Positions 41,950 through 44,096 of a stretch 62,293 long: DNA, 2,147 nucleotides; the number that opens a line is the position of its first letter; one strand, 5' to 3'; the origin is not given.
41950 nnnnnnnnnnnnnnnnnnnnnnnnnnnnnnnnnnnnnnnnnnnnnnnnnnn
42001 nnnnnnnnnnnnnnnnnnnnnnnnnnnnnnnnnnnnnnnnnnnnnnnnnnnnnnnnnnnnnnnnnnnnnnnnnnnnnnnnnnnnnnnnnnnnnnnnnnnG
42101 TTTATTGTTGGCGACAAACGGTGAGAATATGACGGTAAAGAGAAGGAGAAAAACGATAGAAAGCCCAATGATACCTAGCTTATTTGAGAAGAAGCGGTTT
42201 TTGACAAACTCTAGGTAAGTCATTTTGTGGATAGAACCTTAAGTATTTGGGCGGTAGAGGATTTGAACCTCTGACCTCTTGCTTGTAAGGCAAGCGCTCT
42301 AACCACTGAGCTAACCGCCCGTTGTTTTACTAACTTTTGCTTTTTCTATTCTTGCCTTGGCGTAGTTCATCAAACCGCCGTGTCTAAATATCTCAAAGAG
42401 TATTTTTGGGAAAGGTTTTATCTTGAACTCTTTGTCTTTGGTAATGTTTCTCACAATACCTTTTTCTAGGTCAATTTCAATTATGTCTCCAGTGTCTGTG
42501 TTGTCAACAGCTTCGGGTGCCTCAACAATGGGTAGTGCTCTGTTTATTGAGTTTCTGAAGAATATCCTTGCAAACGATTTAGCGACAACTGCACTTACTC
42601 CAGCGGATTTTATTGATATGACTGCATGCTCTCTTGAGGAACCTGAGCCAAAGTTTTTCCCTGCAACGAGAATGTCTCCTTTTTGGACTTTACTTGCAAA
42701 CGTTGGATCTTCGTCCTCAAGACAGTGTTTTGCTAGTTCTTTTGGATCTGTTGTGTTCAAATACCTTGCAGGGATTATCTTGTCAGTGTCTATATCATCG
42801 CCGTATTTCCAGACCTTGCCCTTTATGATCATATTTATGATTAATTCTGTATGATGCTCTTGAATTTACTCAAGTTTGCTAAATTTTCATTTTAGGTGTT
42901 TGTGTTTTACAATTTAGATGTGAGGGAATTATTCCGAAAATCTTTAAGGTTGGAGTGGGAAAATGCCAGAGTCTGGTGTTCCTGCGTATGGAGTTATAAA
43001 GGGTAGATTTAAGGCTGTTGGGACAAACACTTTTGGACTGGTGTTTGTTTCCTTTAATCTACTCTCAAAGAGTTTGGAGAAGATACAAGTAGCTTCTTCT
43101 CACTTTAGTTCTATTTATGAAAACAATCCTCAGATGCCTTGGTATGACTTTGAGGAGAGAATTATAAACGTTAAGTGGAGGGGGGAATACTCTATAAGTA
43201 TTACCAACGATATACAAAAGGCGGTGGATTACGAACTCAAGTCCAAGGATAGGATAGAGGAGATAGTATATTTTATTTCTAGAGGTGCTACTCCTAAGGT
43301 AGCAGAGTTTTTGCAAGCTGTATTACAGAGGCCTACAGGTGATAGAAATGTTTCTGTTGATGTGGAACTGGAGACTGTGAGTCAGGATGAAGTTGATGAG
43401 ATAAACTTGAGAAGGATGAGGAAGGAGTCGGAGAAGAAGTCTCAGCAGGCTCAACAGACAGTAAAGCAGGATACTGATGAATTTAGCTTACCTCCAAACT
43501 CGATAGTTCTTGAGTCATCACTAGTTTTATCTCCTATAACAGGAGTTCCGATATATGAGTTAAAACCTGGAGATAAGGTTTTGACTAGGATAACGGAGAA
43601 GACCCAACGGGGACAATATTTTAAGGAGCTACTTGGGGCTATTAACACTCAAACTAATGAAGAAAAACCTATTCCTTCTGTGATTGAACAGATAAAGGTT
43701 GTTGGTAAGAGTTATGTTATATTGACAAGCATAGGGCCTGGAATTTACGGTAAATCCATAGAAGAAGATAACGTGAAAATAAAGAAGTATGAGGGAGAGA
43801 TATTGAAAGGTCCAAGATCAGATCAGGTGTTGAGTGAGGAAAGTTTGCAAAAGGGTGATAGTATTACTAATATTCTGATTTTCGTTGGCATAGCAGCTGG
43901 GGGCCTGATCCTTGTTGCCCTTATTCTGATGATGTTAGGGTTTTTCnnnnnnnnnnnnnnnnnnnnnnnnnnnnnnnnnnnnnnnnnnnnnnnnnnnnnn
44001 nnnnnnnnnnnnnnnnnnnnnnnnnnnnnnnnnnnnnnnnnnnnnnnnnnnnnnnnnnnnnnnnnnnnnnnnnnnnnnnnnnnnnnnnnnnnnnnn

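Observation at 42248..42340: The leuD stop codon lies inside tRNA-Val (10-nt same-strand overlap)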

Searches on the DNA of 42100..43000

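Call 44: search_rna_families(source=window, start=42100, end=43000, threshold=evalue, max_evalue=1)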
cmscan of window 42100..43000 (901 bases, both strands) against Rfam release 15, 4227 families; matches with E-value up to 1: 2.
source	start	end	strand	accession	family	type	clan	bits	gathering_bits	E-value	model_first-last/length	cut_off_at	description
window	42248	42320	-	RF00005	tRNA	Gene; tRNA;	CL00001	80.3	29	6.5e-18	1-71/71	no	tRNA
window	42247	42320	+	RF04354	Plastid-ycf2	Cis-reg;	-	30.5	65.7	0.00038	1-75/75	no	Plastid-ycf2 5UTR RNA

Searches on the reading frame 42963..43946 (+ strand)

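Call 6: search_protein_families(library=ncbifam, proteins=[window:42963-43946:+])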
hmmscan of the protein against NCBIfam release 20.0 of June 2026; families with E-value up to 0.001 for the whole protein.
window:42963-43946:+ (328 aa): 1 family
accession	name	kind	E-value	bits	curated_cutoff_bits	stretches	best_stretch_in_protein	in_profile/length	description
NF047678.1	LIC10486_fam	equivalog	1e-11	44.6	500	1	150-322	183-361/363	LIC10486 family protein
